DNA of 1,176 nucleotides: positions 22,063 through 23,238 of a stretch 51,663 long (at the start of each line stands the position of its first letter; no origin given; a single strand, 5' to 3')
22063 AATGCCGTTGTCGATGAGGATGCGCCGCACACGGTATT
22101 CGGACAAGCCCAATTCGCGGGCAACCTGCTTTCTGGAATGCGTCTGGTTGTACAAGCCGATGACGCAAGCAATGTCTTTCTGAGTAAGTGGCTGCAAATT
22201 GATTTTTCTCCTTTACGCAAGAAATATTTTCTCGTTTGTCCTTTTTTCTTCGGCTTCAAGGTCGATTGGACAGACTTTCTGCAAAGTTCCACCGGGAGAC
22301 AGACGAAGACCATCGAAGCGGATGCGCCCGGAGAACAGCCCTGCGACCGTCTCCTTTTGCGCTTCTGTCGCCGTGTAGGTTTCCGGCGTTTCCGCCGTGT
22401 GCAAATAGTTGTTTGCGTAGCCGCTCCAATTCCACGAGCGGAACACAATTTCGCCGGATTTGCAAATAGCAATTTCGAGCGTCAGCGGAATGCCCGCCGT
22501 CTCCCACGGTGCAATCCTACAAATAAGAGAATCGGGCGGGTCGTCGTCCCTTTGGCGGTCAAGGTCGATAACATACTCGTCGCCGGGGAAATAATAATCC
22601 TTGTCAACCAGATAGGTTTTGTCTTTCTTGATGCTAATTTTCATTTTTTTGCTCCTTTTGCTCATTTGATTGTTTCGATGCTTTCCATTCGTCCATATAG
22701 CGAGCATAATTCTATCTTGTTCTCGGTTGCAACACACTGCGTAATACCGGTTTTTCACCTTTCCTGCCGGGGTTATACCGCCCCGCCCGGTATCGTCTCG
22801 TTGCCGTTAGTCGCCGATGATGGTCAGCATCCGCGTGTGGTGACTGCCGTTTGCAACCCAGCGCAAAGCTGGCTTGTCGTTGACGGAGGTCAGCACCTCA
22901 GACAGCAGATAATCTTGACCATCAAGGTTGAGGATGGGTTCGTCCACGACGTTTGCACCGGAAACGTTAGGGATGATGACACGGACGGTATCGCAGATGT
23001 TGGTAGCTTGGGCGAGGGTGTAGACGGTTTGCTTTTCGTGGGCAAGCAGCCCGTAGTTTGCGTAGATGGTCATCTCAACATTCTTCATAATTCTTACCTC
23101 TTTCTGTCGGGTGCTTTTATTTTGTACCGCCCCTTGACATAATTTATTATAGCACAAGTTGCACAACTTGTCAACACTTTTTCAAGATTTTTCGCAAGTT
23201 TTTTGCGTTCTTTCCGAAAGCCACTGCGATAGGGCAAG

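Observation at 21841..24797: Leftward accessory operons A and B: strong promoter, unknown proteins, terminal RHH/HTH gene (Acr/Aca-like)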

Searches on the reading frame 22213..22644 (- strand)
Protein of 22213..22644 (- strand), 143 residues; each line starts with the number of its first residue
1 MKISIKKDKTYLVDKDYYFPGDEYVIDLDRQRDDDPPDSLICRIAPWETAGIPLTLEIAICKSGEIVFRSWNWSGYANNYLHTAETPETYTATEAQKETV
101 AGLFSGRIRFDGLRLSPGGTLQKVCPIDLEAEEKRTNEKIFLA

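Call 6: search_protein_families(library=pfam, max_evalue=1, proteins=[window:22213-22644:-])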
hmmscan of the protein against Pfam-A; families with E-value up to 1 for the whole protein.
window:22213-22644:- (143 aa): 0 families

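Call 7: search_protein_families(library=phrogs, max_evalue=0.1, proteins=[window:22213-22644:-])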
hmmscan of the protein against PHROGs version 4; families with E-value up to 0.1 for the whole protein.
window:22213-22644:- (143 aa): 0 families

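Call 27: search_solved_structures(query=window:22213-22644:-, max_evalue=1)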
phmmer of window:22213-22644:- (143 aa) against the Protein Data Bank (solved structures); distinct sequences matched with E-value up to 1: 0.

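Call 44: find_homologous_proteins(query=window:22213-22644:-, max_evalue=0.001)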
Query window:22213-22644:- (143 aa): 25 proteins with E <= 0.001 among 60 candidates.
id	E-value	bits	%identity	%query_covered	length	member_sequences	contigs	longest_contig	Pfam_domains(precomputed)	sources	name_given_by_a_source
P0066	1.0e-88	313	95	100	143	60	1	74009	-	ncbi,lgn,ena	-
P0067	1.6e-79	283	89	99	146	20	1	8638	-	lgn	-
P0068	6.7e-76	271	84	100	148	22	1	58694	-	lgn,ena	-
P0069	2.8e-72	259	83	100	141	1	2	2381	-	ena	-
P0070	1.4e-54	202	88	69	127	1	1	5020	-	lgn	-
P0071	2.7e-48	181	82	68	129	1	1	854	-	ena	-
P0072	5.4e-37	145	53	100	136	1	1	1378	-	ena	-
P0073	3.5e-36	142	53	99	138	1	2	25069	-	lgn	-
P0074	1.6e-35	140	58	83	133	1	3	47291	-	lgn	-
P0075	1.0e-34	137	55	87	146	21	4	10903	-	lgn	-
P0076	2.1e-33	133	51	99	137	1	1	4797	-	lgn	-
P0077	8.3e-33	131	52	99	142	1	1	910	-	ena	-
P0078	1.2e-32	131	54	87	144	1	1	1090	-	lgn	-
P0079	1.4e-32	130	52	92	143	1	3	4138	-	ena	-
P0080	4.9e-32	129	53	89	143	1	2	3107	-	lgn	-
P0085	7.2e-29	118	54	73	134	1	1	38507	-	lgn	-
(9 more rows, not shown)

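Call 48: find_encoding_contigs(protein=P0066, flank=10000, max_places=3)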
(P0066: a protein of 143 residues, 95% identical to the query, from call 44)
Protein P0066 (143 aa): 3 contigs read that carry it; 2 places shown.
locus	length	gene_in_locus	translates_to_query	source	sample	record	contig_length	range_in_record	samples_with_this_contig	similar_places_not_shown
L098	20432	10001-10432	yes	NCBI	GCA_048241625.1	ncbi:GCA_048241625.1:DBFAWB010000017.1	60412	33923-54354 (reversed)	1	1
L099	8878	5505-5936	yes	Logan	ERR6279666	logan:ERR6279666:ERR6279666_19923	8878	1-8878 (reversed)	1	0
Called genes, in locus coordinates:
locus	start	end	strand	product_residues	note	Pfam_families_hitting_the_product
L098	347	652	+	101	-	PF04221:RelB (weak)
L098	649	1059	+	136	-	PF13470:PIN_3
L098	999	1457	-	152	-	-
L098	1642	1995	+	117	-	PF00825:Ribonuclease_P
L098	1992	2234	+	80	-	PF01809:YidD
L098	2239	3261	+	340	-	PF02096:60KD_IMP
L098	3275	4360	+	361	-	-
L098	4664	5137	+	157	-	PF13302:Acetyltransf_3, PF00583:Acetyltransf_1, PF13508:Acetyltransf_7 (weak)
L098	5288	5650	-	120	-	-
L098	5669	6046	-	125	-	-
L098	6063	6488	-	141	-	-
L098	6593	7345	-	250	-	-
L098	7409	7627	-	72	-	-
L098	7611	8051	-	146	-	-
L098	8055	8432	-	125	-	-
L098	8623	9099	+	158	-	-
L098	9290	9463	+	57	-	-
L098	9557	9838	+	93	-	-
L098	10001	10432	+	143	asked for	-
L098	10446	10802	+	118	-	PF04218:CENP-B_N (faint), PF04545:Sigma70_r4 (faint), PF13384:HTH_23 (faint), PF13518:HTH_28 (faint), PF13542:HTH_Tnp_ISL3 (faint)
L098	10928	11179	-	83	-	-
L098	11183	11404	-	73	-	-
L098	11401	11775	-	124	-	-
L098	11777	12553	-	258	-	PF06347:SH3_4 (weak), PF08239:SH3_3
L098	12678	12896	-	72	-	-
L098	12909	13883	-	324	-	-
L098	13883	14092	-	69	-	-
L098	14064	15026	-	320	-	-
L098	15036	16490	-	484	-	PF06605:Prophage_tail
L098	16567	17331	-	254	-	-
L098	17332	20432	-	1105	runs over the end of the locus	-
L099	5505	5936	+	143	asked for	-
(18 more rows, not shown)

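Call 53: predict_structure(alignment_id=A2)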
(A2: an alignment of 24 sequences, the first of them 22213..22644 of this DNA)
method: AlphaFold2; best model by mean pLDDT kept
length: 143 residues; sequences in the alignment: 24
mean_pLDDT: 89.7   pTM: 0.85
mean pLDDT of the five models: 89.7, 89.5, 89.3, 89.2, 87.4
residues with pLDDT >= 90: 96; 70-90: 37; 50-70: 10; < 50: 0
segments of 3 or more residues with pLDDT < 50: none
pLDDT, mean of each block of 10 residues (from residue 1): 81 65 92 94 92 94 97 90 96 97 93 93 93 85 62
secondary structure, 60 per line:
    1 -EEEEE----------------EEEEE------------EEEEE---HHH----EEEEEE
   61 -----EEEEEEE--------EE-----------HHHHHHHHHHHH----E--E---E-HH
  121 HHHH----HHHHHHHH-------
elements in order: E2-6 E23-27 E40-44 E55-60 E66-72 H94-105 H119-124 H129-136

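Call 58: fold_search(model_id=the predicted structure, library=pdb)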
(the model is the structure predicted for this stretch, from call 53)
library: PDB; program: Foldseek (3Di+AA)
matches with E <= 10: 206; with E <= 0.001: 0
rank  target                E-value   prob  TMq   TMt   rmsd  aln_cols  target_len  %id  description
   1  9ay3_A                1.2e+00  0.02  0.17  0.06  16.1       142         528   12  Tail sheath of P1 bacteriophage (released 2025-09-10)
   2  3q1k_A                1.5e+00  0.05  0.15  0.07  12.3        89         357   11  The Crystal Structure of the D-alanyl-alanine Synthetase A from Salmonella enterica Typhimurium Complexed with ADP (released 2011-01-12)
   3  2i80_B                1.8e+00  0.04  0.15  0.06  11.1        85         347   12  Allosteric inhibition of Staphylococcus aureus D-alanine:D-alanine ligase revealed by crystallographic studies (released 2006-09-26)
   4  4it4_D                1.8e+00  0.01  0.12  0.08  17.6       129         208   16  Crystal structure of residues 1-211 of CG17282 (released 2013-08-14)
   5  2zd1_A                1.9e+00  0.03  0.17  0.05  12.3        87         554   11  Crystal Structure of HIV-1 Reverse Transcriptase (RT) in Complex with TMC278 (Rilpivirine), A Non-nucleoside RT Inhibi (released 2008-02-12)
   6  3wvq_C                2.2e+00  0.02  0.14  0.06  13.7       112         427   14  Structure of ATP grasp protein (released 2014-11-19)
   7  4e4t_B                2.5e+00  0.12  0.14  0.05   0.8        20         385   20  Crystal structure of Phosphoribosylaminoimidazole carboxylase, ATPase subunit from Burkholderia ambifaria (released 2012-03-28)
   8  4e4t_A                2.5e+00  0.12  0.14  0.05   0.8        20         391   20  Crystal structure of Phosphoribosylaminoimidazole carboxylase, ATPase subunit from Burkholderia ambifaria (released 2012-03-28)
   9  3i12_D                2.5e+00  0.03  0.15  0.07  12.3        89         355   11  The crystal structure of the D-alanyl-alanine synthetase A from Salmonella enterica subsp. enterica serovar Typhimuriu (released 2009-08-18)
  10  3wvr_A                2.5e+00  0.02  0.14  0.06  13.8       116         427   15  Structure of ATP grasp protein with AMP (released 2014-11-19)
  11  4fu0_A                2.6e+00  0.04  0.16  0.07  11.2        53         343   17  Crystal Structure of VanG D-Ala:D-Ser Ligase from Enterococcus faecalis (released 2012-09-19)
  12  2z04_B                2.6e+00  0.03  0.17  0.09  12.0       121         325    9  Crystal structure of phosphoribosylaminoimidazole carboxylase ATPase subunit from Aquifex aeolicus (released 2007-11-06)
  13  8hwl_A                2.6e+00  0.02  0.15  0.03  13.2        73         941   19  Human Pyruvate Carboxylase (released 2024-01-31)
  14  7u56_B                2.8e+00  0.03  0.15  0.07  12.0        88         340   11  Crystal Structure of D-alanine--D-alanine ligase from Klebsiella pneumoniae subsp. pneumoniae in complex with AMP (released 2022-03-09)
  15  3ax6_C                3.0e+00  0.11  0.13  0.05   0.6        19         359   26  Crystal structure of N5-carboxyaminoimidazole ribonucleotide synthetase from Thermotoga maritima (released 2012-04-25)
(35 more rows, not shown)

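Call 71: find_encoding_contigs(protein=P0074, flank=5000, max_places=2)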
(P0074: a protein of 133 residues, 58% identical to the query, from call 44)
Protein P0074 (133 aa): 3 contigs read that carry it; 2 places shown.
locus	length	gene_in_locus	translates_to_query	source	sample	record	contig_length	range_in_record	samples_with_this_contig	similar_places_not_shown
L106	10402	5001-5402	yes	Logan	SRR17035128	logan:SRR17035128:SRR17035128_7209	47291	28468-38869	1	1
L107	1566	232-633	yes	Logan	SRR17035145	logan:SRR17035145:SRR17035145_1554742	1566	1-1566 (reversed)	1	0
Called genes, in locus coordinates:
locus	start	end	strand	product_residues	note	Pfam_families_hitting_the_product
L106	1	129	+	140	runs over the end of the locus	-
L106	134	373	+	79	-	-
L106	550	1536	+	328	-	-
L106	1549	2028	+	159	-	-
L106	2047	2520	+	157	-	-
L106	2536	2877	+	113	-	-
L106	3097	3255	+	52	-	-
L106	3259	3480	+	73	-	-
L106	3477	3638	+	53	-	-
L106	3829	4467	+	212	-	-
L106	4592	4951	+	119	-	-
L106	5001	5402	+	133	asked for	-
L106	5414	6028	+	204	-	-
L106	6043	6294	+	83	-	-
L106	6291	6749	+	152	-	PF05565:Sipho_Gp157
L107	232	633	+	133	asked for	-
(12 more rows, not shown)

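Call 72: find_encoding_contigs(protein=P0085, flank=5000, max_places=2)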
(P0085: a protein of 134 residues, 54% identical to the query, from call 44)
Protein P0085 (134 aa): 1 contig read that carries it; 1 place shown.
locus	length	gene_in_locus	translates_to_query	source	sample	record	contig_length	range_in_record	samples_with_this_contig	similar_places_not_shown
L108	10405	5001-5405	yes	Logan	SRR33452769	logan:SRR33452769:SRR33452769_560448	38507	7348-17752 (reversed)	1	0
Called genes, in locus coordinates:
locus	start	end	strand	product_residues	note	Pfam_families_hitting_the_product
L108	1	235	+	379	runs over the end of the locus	-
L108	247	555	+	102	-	-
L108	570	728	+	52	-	-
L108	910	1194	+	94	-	PF20137:BubE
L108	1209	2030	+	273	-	-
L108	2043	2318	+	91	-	-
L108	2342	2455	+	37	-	-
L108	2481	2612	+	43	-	-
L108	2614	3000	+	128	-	-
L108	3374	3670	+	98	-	-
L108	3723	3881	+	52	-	-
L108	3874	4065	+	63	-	-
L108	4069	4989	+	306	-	-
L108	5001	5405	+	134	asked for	-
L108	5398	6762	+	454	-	PF00535:Glycos_transf_2 (faint)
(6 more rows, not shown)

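Call 74: search_protein_families(library=padloc, max_evalue=0.01, proteins=[window:22213-22644:-])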
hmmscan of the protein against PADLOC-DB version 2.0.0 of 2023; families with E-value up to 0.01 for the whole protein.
window:22213-22644:- (143 aa): 0 families

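Call 75: search_protein_families(library=ncbifam, max_evalue=0.01, proteins=[window:22213-22644:-])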
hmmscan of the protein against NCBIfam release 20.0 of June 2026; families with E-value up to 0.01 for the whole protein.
window:22213-22644:- (143 aa): 0 families

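Call 86: fold_search(model_id=the predicted structure, library=viral)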
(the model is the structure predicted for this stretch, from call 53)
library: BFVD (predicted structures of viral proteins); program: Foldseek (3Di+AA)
matches with E <= 10: 239; with E <= 0.001: 0
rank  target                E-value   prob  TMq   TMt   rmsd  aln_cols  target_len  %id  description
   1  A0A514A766            2.7e-01  0.08  0.19  0.20  14.1       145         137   12  (no name in the UniProt tables at hand)
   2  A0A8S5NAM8            3.8e-01  0.02  0.14  0.08  26.7       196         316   10  Tail collar fiber protein [Siphoviridae sp. ctuaf34]
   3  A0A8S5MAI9            8.2e-01  0.06  0.19  0.20  10.8        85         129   15  dUTP diphosphatase [Siphoviridae sp. ctv4j104]
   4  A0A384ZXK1            8.2e-01  0.03  0.15  0.18  13.9       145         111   13  Uncharacterized protein [Dickeya phage vB_DsoM_JA29]
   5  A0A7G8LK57            9.9e-01  0.18  0.20  0.07   6.1        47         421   15  (no name in the UniProt tables at hand)
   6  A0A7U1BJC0            9.9e-01  0.14  0.21  0.23   7.8        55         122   16  ORF061 [Infectious spleen and kidney necrosis virus]
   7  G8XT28                1.2e+00  0.21  0.20  0.27   2.9        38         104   32  Chemokine vCXCL14 [Saimiriine betaherpesvirus 4]
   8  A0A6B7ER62            1.2e+00  0.01  0.14  0.05  16.8       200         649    8  (no name in the UniProt tables at hand)
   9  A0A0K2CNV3            1.3e+00  0.08  0.20  0.39  12.2        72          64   19  Uncharacterized protein [Brevibacillus phage SecTim467]
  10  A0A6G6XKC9            1.4e+00  0.02  0.14  0.18  13.6       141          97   10  Uncharacterized protein [Gordonia phage Skog]
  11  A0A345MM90            1.5e+00  0.15  0.15  0.09   2.0        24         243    8  (no name in the UniProt tables at hand)
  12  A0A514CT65            1.5e+00  0.03  0.14  0.05  13.0        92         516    9  Tail fiber protein [Achromobacter phage Motura]
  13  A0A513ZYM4            1.6e+00  0.16  0.21  0.12   6.2        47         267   17  Uncharacterized protein [Pantoea phage vB_PagM_PSKM]
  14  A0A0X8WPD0            1.6e+00  0.07  0.19  0.04   6.0        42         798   12  (no name in the UniProt tables at hand)
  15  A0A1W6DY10            1.6e+00  0.04  0.20  0.14  14.5       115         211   11  Uncharacterized protein [Aeromonas phage phiA8-29]
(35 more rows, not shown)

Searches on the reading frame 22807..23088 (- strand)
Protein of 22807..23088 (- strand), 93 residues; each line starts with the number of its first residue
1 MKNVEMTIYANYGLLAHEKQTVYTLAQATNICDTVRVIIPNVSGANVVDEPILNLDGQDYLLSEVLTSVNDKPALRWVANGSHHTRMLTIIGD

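Call 6: search_protein_families(library=pfam, max_evalue=1, proteins=[window:22807-23088:-])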
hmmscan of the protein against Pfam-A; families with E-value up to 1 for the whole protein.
window:22807-23088:- (93 aa): 0 families

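Call 7: search_protein_families(library=phrogs, max_evalue=0.1, proteins=[window:22807-23088:-])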
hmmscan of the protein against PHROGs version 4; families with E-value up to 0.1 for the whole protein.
window:22807-23088:- (93 aa): 0 families

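Call 26: search_solved_structures(query=window:22807-23088:-, max_evalue=1)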
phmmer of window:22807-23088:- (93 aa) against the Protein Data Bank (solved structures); distinct sequences matched with E-value up to 1: 0.

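Call 74: search_protein_families(library=padloc, max_evalue=0.01, proteins=[window:22807-23088:-])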
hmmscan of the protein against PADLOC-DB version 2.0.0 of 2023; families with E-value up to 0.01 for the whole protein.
window:22807-23088:- (93 aa): 0 families

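Call 75: search_protein_families(library=ncbifam, max_evalue=0.01, proteins=[window:22807-23088:-])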
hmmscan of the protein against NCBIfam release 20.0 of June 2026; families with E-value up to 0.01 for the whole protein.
window:22807-23088:- (93 aa): 0 families

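Call 79: list_cluster_members(proteins=[L098:2239-3261:+, L098:3275-4360:+, L098:4664-5137:+, window:22807-23088:-, window:23182-23355:-, window:49414-49632:+])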
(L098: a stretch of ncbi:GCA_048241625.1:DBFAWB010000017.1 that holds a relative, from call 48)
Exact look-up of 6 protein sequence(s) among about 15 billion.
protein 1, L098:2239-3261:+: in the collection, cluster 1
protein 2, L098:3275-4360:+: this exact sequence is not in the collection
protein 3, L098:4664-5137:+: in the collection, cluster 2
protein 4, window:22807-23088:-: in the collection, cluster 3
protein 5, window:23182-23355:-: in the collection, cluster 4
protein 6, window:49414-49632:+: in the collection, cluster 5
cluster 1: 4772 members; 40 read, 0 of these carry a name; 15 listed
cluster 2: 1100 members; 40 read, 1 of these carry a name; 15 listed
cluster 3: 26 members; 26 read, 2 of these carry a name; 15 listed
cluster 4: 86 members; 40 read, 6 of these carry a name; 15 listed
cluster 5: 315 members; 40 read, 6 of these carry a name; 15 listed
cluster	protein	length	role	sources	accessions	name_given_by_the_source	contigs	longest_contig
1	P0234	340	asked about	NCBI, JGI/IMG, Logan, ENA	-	-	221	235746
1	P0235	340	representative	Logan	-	-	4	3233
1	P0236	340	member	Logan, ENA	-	-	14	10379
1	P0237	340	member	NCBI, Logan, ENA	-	-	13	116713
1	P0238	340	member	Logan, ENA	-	-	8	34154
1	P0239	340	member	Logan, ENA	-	-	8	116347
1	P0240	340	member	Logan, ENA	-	-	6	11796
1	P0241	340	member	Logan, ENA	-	-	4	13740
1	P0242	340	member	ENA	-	-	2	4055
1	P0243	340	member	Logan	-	-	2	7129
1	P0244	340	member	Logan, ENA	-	-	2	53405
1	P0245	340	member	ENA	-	-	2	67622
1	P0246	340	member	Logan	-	-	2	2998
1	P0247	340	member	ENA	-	-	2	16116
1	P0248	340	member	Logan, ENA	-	-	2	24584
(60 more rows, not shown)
